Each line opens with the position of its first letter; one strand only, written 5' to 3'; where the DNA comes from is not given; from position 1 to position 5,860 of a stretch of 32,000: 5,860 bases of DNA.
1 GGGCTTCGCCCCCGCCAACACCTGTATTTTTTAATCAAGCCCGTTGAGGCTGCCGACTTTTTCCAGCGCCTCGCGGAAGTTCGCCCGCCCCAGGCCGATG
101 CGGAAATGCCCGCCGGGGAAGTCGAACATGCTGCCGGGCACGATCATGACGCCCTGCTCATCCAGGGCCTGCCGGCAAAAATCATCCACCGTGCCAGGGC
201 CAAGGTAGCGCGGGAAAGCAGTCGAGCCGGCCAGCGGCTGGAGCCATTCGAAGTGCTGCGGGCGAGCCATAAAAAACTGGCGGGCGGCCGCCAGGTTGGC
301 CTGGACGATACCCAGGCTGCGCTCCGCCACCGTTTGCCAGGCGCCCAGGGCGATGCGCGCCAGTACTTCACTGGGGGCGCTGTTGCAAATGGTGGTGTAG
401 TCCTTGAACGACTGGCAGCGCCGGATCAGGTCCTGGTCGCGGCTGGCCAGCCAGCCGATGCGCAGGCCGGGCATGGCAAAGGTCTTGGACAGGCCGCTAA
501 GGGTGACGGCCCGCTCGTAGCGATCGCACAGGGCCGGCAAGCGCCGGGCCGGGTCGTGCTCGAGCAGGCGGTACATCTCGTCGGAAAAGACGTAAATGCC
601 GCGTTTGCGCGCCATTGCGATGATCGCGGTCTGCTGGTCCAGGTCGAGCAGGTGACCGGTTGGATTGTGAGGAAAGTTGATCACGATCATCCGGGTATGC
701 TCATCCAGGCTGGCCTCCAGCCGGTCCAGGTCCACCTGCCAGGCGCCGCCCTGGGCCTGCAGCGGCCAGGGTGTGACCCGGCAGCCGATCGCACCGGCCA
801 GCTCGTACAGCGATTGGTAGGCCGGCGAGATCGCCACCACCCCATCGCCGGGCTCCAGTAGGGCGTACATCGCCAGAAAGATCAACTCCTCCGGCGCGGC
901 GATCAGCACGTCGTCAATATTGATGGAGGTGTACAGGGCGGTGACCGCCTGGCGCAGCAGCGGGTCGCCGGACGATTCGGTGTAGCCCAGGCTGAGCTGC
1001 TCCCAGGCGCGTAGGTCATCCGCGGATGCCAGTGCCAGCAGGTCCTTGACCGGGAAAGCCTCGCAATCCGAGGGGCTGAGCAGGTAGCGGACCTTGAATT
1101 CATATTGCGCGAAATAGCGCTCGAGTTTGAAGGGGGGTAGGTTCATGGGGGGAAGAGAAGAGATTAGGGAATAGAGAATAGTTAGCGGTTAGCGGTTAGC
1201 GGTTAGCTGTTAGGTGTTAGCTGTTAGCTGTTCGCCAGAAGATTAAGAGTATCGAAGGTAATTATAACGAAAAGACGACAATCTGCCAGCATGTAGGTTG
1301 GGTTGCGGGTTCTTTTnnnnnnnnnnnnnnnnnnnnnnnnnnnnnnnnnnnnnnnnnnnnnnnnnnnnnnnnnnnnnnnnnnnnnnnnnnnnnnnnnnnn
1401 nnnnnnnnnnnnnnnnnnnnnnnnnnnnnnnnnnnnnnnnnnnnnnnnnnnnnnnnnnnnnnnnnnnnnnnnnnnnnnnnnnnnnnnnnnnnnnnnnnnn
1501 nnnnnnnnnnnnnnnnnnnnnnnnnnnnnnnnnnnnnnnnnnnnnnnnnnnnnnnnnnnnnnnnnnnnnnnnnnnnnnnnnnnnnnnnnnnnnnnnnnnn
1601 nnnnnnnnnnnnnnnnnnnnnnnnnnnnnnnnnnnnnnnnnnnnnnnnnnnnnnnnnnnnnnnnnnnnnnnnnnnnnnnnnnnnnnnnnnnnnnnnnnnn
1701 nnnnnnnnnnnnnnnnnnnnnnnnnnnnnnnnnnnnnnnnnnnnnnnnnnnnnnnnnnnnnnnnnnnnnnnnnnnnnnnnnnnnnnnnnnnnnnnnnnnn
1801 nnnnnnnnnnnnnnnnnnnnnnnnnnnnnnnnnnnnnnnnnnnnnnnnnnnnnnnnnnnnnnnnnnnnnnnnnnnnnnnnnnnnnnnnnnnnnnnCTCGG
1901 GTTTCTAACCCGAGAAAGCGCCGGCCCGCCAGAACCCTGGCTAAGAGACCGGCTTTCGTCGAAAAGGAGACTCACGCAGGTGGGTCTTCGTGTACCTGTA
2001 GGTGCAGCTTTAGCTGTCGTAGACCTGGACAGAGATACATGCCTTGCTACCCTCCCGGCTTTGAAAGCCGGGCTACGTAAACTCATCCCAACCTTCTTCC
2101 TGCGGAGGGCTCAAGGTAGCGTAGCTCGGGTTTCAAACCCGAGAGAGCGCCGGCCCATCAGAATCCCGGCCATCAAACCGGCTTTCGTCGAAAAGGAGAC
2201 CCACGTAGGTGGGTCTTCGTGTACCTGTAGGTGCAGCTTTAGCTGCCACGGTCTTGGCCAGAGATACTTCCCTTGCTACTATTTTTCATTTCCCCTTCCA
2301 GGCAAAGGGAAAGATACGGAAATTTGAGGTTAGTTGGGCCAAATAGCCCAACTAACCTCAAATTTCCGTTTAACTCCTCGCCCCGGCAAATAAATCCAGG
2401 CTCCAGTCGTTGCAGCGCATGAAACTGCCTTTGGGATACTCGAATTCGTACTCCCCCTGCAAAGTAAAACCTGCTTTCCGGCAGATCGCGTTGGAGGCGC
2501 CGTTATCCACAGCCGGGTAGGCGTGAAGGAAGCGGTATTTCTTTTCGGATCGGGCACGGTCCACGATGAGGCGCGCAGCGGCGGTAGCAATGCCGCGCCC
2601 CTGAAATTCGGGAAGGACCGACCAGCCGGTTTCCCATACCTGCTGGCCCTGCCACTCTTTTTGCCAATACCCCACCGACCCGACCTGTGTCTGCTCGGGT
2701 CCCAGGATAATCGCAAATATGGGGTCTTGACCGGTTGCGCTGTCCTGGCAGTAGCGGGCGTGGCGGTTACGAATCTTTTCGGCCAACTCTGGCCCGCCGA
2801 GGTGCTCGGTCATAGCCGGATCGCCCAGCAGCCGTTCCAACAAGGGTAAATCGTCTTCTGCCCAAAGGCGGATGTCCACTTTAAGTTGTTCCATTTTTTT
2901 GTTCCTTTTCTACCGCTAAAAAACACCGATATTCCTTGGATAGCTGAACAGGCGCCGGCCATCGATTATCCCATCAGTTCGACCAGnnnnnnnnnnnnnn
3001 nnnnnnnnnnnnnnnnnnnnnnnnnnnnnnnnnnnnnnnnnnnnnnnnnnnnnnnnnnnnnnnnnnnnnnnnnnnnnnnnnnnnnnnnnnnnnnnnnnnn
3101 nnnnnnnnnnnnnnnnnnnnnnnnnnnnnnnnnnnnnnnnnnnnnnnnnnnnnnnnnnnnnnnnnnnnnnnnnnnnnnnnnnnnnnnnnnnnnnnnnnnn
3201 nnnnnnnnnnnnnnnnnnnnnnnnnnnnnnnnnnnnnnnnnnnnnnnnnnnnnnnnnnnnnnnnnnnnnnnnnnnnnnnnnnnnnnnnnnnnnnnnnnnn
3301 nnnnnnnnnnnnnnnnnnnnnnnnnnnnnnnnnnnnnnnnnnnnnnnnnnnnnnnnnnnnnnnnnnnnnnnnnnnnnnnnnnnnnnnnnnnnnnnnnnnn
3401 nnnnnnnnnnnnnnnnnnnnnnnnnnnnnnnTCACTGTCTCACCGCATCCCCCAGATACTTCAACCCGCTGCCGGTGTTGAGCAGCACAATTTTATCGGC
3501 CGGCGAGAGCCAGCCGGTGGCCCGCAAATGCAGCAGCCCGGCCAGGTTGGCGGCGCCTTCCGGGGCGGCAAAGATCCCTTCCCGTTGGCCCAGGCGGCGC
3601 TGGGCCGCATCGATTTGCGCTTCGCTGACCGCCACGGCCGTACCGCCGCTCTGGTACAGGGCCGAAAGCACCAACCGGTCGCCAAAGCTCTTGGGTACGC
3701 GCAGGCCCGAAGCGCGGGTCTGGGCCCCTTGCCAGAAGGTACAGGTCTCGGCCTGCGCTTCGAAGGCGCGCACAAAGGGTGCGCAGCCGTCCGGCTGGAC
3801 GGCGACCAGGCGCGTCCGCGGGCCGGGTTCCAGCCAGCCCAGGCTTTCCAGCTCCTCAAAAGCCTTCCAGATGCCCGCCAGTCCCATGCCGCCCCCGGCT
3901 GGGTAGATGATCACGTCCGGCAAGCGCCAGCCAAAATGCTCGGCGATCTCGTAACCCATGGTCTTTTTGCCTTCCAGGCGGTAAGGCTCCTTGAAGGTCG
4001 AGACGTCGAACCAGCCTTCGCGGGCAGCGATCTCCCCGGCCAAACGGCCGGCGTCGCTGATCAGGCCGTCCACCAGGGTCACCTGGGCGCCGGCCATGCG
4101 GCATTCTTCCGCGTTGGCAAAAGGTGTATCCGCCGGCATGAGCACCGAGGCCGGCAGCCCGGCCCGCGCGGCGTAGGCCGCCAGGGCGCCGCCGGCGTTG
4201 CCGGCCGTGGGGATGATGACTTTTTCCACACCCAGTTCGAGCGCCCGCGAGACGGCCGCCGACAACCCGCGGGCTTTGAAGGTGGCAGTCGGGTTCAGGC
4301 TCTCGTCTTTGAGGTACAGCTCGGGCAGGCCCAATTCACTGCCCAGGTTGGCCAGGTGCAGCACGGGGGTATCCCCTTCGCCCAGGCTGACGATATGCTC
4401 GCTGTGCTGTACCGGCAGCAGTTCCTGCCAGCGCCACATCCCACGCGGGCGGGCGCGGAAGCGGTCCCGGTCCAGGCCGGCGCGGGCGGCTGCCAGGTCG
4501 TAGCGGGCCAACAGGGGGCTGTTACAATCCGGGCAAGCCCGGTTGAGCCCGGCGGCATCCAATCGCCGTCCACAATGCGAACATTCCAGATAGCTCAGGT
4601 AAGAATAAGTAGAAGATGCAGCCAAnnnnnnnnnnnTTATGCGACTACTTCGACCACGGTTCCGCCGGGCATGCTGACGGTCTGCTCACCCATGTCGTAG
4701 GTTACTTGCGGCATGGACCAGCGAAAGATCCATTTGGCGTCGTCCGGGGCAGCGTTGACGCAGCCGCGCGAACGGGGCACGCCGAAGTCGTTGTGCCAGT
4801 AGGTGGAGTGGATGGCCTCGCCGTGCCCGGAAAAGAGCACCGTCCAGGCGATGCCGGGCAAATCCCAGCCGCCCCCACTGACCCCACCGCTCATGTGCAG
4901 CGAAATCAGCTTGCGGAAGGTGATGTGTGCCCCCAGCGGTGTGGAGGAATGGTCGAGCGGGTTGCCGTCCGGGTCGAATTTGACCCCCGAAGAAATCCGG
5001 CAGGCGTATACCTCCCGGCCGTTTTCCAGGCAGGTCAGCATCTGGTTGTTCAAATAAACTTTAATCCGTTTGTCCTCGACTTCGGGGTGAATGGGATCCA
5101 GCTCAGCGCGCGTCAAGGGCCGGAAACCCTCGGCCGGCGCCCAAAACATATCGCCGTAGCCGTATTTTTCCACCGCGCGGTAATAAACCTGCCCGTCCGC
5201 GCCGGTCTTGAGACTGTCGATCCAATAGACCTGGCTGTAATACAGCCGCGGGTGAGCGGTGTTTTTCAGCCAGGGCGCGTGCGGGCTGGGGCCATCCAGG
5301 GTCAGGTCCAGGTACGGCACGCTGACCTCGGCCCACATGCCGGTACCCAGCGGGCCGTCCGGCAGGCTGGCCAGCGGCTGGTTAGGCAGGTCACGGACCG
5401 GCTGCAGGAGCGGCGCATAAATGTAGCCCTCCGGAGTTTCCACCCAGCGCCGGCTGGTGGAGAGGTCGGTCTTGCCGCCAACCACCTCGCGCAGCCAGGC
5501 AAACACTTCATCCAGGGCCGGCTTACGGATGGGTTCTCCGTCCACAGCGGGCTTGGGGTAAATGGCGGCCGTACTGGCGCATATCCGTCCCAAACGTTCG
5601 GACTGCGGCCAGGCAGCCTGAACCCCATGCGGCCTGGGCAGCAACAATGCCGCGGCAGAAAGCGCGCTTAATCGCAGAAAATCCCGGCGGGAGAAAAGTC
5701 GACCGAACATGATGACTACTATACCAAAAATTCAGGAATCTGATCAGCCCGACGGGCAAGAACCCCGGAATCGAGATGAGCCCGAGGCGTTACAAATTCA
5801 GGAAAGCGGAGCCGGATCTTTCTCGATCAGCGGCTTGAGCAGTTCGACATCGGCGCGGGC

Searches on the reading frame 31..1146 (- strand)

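Call 58: search_protein_families(library=pfam, proteins=[window:31-1146:-], max_evalue=0.00001)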
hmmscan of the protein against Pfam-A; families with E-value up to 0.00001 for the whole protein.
window:31-1146:- (371 aa): 1 family
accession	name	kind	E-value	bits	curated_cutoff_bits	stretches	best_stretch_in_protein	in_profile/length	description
PF00155.27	Aminotran_1_2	-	2.6e-40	139.2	19.7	1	53-361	36-358/361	Aminotransferase class I and II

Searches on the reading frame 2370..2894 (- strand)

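Call 58: search_protein_families(library=pfam, proteins=[window:2370-2894:-], max_evalue=0.00001)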
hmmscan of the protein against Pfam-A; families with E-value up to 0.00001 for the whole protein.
window:2370-2894:- (174 aa): 2 families
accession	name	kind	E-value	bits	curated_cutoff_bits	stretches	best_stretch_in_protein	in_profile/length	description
PF13302.13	Acetyltransf_3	-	2.9e-21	77.1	25.4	1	8-144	4-138/138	Acetyltransferase (GNAT) domain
PF00583.31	Acetyltransf_1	-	2.6e-10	41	20.7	1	60-143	34-116/116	Acetyltransferase (GNAT) family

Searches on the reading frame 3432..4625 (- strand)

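Call 58: search_protein_families(library=pfam, proteins=[window:3432-4625:-], max_evalue=0.00001)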
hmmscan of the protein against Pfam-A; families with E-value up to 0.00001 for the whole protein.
window:3432-4625:- (397 aa): 1 family
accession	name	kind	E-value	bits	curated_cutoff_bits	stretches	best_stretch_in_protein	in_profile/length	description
PF00291.31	PALP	-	9.3e-78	262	35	1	79-385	1-295/295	Pyridoxal-phosphate dependent enzyme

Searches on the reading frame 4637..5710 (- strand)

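Call 58: search_protein_families(library=pfam, proteins=[window:4637-5710:-], max_evalue=0.00001)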
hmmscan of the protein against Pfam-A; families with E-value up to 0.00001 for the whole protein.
window:4637-5710:- (357 aa): 1 family
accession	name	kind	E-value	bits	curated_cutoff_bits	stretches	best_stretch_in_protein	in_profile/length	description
PF03734.19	YkuD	-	7.5e-14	53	23.4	1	214-334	2-140/146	L,D-transpeptidase catalytic domain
